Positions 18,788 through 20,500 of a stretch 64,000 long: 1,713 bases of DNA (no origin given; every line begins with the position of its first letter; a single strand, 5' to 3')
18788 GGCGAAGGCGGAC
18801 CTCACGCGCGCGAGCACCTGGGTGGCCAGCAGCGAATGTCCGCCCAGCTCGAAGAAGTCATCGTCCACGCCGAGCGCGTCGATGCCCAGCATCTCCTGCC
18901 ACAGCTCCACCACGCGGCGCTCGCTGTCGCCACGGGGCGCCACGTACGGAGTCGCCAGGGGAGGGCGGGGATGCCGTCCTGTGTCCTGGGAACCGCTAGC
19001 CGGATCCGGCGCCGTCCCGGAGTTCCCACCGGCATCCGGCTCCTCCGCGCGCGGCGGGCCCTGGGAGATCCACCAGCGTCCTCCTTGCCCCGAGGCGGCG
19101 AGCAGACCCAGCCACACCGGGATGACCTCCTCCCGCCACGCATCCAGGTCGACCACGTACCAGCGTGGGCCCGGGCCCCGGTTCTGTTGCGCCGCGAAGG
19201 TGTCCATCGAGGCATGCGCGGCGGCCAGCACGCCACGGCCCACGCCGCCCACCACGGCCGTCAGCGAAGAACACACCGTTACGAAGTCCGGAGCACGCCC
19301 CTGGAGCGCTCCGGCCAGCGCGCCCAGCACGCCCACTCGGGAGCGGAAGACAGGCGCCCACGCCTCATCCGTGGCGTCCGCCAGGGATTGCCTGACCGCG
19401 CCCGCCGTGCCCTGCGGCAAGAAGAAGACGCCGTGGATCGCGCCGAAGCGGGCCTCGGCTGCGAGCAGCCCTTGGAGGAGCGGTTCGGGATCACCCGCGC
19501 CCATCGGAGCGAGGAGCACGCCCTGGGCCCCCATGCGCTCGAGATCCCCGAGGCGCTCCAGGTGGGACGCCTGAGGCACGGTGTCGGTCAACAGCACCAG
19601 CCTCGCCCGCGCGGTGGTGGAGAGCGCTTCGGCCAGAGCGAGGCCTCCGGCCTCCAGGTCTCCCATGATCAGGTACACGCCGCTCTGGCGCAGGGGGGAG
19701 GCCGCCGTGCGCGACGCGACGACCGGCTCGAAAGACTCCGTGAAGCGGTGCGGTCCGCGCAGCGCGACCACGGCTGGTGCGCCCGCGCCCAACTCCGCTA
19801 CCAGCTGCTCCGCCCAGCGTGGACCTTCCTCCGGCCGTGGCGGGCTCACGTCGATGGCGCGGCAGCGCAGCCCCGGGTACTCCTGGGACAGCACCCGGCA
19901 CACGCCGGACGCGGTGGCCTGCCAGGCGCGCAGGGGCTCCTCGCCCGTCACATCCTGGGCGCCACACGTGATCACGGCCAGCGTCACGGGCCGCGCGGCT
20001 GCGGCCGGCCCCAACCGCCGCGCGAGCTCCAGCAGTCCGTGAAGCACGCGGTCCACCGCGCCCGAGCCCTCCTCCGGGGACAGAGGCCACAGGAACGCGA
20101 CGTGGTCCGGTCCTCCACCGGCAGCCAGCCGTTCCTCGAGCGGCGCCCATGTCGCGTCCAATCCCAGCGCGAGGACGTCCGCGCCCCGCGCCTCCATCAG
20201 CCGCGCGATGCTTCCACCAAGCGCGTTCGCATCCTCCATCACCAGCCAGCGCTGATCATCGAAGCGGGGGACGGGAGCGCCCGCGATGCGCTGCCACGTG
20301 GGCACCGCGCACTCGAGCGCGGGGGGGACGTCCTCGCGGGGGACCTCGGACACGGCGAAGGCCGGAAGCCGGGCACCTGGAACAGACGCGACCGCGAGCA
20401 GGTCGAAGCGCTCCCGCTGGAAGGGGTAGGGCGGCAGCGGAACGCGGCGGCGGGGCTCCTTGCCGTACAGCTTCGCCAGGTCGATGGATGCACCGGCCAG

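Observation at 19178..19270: KR domain of the PKS module lacks the catalytic tyrosine (LAAAH instead of YAAAN)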

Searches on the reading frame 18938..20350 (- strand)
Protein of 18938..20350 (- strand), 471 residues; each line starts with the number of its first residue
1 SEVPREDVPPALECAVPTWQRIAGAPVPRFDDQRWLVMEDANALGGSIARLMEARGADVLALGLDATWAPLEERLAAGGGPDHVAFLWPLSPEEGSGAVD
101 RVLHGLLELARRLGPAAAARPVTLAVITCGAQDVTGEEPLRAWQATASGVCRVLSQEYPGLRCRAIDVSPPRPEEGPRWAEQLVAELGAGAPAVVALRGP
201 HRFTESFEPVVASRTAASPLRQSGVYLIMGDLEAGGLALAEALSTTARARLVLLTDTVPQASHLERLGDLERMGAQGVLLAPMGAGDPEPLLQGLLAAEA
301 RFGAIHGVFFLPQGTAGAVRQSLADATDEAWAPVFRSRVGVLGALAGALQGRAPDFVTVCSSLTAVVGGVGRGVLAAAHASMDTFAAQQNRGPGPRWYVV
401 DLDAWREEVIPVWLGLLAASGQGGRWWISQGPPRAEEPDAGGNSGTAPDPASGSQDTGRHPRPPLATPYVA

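Call 7: search_solved_structures(query=window:18938-20350:-, max_evalue=0.001, show_alignments=4)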
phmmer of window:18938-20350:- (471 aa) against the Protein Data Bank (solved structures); distinct sequences matched with E-value up to 0.001: 3.
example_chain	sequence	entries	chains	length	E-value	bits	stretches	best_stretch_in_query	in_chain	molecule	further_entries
4j1q_A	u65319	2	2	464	9.1e-09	38.1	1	146-388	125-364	Polyketide synthase PksJ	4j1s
5d2e_A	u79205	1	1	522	1.2e-07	34.4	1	219-424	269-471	MlnE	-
6ulw_A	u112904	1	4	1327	1.5e-05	27.5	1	121-407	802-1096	Amino acid adenylation domain-containing protein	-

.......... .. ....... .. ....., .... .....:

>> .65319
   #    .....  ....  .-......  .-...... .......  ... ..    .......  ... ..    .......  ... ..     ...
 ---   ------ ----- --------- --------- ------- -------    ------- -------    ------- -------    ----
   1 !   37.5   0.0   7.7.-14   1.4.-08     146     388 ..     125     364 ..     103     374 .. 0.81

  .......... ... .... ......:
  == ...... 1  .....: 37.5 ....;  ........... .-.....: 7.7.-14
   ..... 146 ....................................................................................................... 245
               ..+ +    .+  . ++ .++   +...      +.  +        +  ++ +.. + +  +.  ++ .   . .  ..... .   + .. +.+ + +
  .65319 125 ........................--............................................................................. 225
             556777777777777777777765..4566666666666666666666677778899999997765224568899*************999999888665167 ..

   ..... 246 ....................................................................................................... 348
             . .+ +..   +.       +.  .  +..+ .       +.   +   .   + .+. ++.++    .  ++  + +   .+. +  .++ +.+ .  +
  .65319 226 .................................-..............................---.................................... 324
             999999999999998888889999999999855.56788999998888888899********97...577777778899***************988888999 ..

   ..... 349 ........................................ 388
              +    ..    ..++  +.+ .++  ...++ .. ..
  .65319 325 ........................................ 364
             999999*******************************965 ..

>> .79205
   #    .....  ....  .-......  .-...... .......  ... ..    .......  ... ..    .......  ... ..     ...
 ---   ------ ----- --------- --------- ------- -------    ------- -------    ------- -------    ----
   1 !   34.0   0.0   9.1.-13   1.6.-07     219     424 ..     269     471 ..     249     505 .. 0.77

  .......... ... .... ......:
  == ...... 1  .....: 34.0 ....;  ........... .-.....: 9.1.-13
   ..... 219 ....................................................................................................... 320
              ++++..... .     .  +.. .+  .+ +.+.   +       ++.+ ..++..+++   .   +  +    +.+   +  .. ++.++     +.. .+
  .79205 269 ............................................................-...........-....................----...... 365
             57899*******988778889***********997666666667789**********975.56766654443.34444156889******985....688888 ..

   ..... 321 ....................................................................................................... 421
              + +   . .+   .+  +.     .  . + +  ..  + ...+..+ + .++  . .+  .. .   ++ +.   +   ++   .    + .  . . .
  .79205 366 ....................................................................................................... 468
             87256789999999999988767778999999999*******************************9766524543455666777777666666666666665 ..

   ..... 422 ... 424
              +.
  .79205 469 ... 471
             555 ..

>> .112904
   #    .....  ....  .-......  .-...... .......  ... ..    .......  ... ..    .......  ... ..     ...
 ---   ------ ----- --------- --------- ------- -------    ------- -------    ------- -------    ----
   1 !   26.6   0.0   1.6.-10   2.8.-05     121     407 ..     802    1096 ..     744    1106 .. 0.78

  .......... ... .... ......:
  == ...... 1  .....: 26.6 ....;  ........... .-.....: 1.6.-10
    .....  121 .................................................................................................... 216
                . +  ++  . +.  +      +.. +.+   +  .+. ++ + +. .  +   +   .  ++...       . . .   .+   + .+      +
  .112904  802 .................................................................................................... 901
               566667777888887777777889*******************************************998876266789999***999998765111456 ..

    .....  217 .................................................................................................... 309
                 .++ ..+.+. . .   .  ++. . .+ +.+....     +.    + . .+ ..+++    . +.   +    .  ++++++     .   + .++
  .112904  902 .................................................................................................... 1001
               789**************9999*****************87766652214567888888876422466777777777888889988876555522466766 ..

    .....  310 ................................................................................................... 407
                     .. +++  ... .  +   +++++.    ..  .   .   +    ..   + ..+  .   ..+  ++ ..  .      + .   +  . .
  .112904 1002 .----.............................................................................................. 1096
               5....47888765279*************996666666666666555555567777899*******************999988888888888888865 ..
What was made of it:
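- Checked: It aligns the same way to MlnE KR (5D2E) and the NRPS-embedded KR of 6ULW (call 7).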

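Call 8: find_homologous_proteins(query=window:18938-20350:-, max_evalue=0.00001)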
Query window:18938-20350:- (471 aa): 7 proteins with E <= 0.00001 among 8000 candidates.
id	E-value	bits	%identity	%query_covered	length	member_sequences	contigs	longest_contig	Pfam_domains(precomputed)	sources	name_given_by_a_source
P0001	2.7e-81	292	42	99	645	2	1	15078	PF08659.17,PF21394.4,PF00550.32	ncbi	ncbi:KR domain-containing protein, partial [Corallococcus llansteffanensis]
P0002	1.0e-77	280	41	98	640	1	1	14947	PF08659.17,PF21394.4,PF00550.32,PF13561.13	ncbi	ncbi:KR domain-containing protein, partial [Corallococcus sp. AB004]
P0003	1.5e-77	280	42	98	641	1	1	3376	PF08659.17,PF00550.32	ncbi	ncbi:KR domain-containing protein, partial [Corallococcus exiguus]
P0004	9.3e-44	168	44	57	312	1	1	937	PF08659.17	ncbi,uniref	ncbi:KR domain-containing protein, partial [Corallococcus sp. 4LFB]|uniref:KR domain-containing prot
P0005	1.7e-32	131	33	82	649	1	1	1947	PF08659.17,PF21394.4,PF00550.32,PF13561.13,PF00106.32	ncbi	ncbi:MAG TPA: SDR family NAD(P)-dependent oxidoreductase, partial [Herpetosiphonaceae bacterium]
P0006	1.6e-15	75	37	38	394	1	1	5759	PF08659.17,PF00550.32,PF13561.13,PF00106.32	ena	-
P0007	1.2e-8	53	26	63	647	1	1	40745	PF08659.17,PF00550.32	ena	-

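Call 14: find_related_loci(query=A2, collection=genome_contigs, flank=10000)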
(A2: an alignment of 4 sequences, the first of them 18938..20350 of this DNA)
Query A2 (471 aa) in genome_contigs; peptide patterns used: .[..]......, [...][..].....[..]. (x = any residue, [..] = any of these).
159 stretches matched a pattern; 29 encode a relative of the query (tblastn E <= 1e-3); 29 distinct loci.
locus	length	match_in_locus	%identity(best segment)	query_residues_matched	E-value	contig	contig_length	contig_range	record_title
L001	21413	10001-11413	86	1-471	0e+0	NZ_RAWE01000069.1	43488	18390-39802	Corallococcus carmarthensis strain CA043D NODE_69_43488_cov_25.9526_ID_10717, whole genome shotgun sequence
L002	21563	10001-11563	80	1-471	0e+0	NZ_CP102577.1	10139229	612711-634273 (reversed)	Corallococcus exercitus strain SDU142 chromosome, complete genome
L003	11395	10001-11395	63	1-464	5e-169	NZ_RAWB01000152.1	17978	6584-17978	Corallococcus llansteffanensis strain CA051B NODE_152_17978_cov_12.3373, whole genome shotgun sequence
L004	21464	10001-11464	47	12-471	6e-105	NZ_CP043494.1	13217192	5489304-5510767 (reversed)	Archangium minus strain Cbm 6 chromosome, complete genome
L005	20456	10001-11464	46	12-471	2e-103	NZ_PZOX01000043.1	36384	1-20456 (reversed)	Vitiosangium sp. GDMCC 1.1324 contig43, whole genome shotgun sequence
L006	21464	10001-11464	46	12-471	3e-100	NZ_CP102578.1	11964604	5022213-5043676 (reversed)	Archangium gephyra strain SDU49 chromosome, complete genome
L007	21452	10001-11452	44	12-470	6e-100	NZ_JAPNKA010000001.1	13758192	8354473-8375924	Archangium lansingense strain MIWBW ctg.000000F, whole genome shotgun sequence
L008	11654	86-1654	42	4-471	1e-85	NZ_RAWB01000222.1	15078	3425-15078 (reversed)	Corallococcus llansteffanensis strain CA051B NODE_222_15078_cov_11.9814, whole genome shotgun sequence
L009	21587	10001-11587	40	3-471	2e-84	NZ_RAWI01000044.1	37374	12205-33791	Corallococcus praedator strain CA031B NODE_44_37374_cov_31.736, whole genome shotgun sequence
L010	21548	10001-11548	42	12-471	8e-84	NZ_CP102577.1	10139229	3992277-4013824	Corallococcus exercitus strain SDU142 chromosome, complete genome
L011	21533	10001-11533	41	12-471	8e-84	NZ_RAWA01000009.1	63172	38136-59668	Corallococcus sp. CA053C NODE_9_63172_cov_22.0908, whole genome shotgun sequence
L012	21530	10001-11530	41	12-471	1e-83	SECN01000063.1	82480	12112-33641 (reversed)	MAG: Myxococcaceae bacterium isolate PMG_225 scaffold_3153, whole genome shotgun sequence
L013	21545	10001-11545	42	12-471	7e-83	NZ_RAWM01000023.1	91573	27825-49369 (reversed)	Corallococcus interemptor strain AB047A NODE_23_91573_cov_71.9626_ID_7965, whole genome shotgun sequence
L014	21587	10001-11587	41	12-471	2e-81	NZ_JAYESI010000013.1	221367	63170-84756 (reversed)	Corallococcus sp. RDP092CA NODE_13_length_221367_cov_14.893997, whole genome shotgun sequence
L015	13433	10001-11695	39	12-471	4e-81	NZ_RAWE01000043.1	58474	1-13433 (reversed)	Corallococcus carmarthensis strain CA043D NODE_43_58474_cov_29.4039_ID_10665, whole genome shotgun sequence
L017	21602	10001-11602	42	4-471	2e-80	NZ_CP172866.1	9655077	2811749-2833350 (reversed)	Corallococcus coralloides strain KYC2213 chromosome, complete genome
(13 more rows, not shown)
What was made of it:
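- Tried and rejected: It worked with A2 (call 14).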

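Call 27: search_protein_representatives(protein=window:18938-20350:-)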
Query: 471 residues. Proteins with E-value up to 0.001 (for the whole library): 8735; up to 1e-10: 4878; up to 1e-30: 534. The best 150 are listed.
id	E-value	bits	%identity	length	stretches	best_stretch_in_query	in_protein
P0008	9.1e-97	341.6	37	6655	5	77-406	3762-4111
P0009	3.0e-88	313.5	31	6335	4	101-407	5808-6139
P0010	8.1e-83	295.6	36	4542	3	100-406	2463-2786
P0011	6.4e-69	249.7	39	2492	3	69-407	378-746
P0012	5.1e-65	236.9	29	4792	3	91-408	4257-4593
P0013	1.2e-63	232.4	37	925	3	81-406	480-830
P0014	2.2e-63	231.5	36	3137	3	98-406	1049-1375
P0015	4.5e-63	230.5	34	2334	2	68-406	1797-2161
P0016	7.5e-63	229.7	30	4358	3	83-408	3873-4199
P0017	2.1e-61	225.0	35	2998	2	77-406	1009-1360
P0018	4.3e-61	223.9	35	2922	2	74-407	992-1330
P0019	1.5e-60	222.1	36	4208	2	27-406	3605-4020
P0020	2.9e-60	221.2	38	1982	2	13-319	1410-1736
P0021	5.0e-59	217.1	36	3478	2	68-406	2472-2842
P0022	9.1e-59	216.3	38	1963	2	101-406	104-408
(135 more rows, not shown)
